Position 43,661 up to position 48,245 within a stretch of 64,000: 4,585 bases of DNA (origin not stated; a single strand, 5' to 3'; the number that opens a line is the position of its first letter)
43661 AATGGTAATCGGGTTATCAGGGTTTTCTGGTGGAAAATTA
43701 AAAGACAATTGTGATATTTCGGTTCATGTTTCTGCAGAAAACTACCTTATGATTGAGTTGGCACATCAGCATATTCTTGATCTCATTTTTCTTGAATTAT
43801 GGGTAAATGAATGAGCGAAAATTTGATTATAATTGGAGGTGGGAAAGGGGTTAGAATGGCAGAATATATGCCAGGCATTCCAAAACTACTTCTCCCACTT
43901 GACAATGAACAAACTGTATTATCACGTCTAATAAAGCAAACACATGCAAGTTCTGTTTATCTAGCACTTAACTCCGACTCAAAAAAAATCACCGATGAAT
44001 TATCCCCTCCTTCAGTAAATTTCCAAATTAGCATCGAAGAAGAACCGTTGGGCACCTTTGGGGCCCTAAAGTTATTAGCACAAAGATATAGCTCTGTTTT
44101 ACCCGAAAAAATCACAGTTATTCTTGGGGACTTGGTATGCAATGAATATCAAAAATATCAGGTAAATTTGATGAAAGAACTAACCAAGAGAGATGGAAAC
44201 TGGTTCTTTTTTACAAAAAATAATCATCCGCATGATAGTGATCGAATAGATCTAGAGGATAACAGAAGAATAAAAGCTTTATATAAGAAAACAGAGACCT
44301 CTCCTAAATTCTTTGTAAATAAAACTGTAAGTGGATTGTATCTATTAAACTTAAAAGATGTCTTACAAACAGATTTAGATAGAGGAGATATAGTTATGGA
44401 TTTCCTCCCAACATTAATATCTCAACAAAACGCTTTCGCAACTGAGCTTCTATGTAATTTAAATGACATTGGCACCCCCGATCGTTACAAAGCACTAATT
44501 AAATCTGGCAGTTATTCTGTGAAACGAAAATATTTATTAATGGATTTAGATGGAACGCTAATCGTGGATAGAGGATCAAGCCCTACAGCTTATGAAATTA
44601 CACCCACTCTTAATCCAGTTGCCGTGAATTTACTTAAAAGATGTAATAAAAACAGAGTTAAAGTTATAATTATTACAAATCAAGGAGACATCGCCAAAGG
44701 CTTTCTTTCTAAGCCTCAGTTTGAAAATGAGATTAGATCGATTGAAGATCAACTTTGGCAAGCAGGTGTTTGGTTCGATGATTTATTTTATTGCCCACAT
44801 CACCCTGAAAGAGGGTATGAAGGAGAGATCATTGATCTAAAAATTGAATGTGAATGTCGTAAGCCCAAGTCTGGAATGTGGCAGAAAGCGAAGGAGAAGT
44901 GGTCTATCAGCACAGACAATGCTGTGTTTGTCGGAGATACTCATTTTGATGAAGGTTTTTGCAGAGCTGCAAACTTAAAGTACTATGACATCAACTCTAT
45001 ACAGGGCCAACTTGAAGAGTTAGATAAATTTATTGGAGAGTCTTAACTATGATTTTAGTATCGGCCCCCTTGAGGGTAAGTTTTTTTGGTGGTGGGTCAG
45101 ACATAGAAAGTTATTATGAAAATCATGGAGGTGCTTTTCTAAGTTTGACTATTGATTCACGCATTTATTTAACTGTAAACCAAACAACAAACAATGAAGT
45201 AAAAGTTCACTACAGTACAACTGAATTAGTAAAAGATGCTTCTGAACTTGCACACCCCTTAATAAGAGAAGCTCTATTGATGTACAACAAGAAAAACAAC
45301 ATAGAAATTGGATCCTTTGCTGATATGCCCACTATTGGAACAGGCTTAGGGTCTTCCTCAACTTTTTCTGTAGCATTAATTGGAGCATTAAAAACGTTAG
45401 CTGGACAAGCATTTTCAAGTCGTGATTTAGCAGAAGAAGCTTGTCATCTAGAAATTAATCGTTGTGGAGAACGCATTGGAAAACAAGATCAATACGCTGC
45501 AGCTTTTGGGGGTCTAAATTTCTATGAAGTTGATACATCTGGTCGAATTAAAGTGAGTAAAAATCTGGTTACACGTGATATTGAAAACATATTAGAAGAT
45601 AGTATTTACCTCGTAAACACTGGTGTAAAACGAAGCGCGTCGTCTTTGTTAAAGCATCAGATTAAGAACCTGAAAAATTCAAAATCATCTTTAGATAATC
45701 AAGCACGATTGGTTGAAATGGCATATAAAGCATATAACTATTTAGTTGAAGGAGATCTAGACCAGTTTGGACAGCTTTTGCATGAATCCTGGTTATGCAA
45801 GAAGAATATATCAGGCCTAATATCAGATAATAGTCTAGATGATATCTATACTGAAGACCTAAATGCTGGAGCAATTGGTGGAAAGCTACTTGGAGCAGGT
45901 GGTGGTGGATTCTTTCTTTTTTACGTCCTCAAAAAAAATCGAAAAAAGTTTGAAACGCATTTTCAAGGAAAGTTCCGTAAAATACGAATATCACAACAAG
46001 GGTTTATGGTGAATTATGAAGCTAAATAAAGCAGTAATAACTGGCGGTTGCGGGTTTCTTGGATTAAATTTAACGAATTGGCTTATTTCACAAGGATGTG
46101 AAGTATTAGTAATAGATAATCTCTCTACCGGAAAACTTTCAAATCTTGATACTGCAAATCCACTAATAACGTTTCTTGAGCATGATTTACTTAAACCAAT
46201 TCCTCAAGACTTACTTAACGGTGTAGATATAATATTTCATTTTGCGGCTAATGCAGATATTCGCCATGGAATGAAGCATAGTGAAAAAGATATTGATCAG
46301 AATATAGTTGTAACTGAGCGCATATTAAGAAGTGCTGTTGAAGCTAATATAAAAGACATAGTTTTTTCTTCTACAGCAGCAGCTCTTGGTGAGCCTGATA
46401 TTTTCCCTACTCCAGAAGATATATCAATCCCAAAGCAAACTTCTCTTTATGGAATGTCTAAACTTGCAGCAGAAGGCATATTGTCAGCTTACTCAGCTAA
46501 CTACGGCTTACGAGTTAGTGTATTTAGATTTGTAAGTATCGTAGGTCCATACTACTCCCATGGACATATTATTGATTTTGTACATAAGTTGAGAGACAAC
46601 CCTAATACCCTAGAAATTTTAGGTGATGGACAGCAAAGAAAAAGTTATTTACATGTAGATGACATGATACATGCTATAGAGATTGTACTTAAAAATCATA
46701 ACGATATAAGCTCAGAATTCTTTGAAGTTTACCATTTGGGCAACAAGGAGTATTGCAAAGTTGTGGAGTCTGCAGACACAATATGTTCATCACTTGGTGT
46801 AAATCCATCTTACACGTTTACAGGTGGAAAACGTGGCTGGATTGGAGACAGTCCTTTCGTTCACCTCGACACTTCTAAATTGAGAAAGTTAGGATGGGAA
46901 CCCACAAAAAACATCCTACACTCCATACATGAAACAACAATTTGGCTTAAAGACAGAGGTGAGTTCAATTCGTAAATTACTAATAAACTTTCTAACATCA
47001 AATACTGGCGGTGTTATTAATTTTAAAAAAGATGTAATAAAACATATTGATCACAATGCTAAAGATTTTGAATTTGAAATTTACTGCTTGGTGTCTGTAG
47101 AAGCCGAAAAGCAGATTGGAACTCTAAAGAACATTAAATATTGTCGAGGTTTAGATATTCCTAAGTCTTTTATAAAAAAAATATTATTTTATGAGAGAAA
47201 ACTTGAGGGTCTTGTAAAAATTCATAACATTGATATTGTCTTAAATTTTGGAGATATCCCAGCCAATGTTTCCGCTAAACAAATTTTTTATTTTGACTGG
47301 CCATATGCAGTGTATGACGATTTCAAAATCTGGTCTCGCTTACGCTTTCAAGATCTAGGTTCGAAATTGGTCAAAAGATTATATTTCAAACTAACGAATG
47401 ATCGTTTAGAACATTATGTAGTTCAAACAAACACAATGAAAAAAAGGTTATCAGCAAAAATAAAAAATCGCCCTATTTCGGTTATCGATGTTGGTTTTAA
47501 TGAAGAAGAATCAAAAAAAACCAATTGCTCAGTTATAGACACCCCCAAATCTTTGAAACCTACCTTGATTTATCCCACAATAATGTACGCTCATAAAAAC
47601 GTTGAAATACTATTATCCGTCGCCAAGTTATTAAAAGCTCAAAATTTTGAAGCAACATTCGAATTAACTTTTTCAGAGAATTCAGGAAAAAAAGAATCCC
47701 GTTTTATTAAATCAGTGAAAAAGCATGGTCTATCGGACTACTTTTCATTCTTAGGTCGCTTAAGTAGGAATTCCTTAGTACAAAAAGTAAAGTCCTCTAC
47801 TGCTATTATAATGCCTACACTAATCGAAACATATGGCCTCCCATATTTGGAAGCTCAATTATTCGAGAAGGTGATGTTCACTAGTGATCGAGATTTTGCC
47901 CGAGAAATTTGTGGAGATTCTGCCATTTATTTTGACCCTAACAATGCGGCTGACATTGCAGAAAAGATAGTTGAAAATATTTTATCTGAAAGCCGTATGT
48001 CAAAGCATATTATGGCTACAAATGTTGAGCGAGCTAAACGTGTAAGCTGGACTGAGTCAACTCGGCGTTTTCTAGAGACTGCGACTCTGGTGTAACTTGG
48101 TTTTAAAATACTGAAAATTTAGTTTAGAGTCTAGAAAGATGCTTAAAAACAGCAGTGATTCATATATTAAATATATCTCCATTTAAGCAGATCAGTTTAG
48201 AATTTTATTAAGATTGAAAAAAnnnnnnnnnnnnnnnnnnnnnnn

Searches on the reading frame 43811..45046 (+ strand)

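Call 42: search_protein_families(library=pfam, proteins=[window:43811-45046:+], max_evalue=0.0001)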
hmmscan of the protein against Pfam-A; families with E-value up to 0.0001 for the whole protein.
window:43811-45046:+ (411 aa): 4 families
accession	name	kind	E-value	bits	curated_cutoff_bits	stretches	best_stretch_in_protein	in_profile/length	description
PF08645.17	PNK3P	-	5.7e-12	46.1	22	1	243-377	4-126/161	Polynucleotide kinase 3 phosphatase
PF00483.29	NTP_transferase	-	4.5e-08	33.4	21.2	1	6-226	3-235/245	Nucleotidyl transferase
PF00702.32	Hydrolase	-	4.1e-05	24.5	26.4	0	343-387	146-190/191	haloacid dehalogenase-like hydrolase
PF12804.13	NTP_transf_3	-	7e-05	23.5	27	0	6-110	2-98/160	MobA-like NTP transferase domain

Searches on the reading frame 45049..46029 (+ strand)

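Call 42: search_protein_families(library=pfam, proteins=[window:45049-46029:+], max_evalue=0.0001)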
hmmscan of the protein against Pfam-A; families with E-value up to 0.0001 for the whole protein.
window:45049-46029:+ (326 aa): 2 families
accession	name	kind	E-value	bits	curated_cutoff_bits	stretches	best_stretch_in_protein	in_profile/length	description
PF00288.32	GHMP_kinases_N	-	2.8e-12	47.1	22.3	1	80-155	15-87/87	GHMP kinases N terminal domain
PF08544.19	GHMP_kinases_C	-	3e-06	28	21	1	232-291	5-64/85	GHMP kinases C terminal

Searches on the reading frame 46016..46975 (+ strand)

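Call 43: search_protein_families(library=pfam, proteins=[window:46016-46975:+], max_evalue=0.0001)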
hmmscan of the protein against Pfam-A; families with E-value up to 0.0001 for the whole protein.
window:46016-46975:+ (319 aa): 6 families
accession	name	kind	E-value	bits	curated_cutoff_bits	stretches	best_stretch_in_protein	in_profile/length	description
PF01370.27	Epimerase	-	3e-40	138.6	20.9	1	7-232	2-232/240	NAD dependent epimerase/dehydratase family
PF16363.11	GDP_Man_Dehyd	-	4e-29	102.6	27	1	8-304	2-329/332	GDP-mannose 4,6 dehydratase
PF01073.25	3Beta_HSD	-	2.8e-15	56.5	22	1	7-222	1-226/280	3-beta hydroxysteroid dehydrogenase/isomerase family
PF04321.23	RmlD_sub_bind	-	6e-11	42.4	27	1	6-264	3-235/287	RmlD substrate binding domain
PF07993.18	NAD_binding_4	-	2.3e-10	40.5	20.1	1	64-177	83-209/258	Male sterility protein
PF02719.21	Polysacc_synt_2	-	2.5e-09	37.2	20.2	1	7-262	2-249/293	Polysaccharide biosynthesis protein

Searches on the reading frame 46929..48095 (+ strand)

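Call 43: search_protein_families(library=pfam, proteins=[window:46929-48095:+], max_evalue=0.0001)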
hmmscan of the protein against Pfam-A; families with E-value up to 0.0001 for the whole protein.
window:46929-48095:+ (388 aa): 2 families
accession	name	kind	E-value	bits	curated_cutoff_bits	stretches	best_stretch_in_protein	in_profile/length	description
PF00534.26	Glycos_transf_1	-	1.1e-15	58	26.4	1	210-354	15-159/172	Glycosyl transferases group 1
PF13692.12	Glyco_trans_1_4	-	4.8e-11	43.5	27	1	211-349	2-138/142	Glycosyl transferases group 1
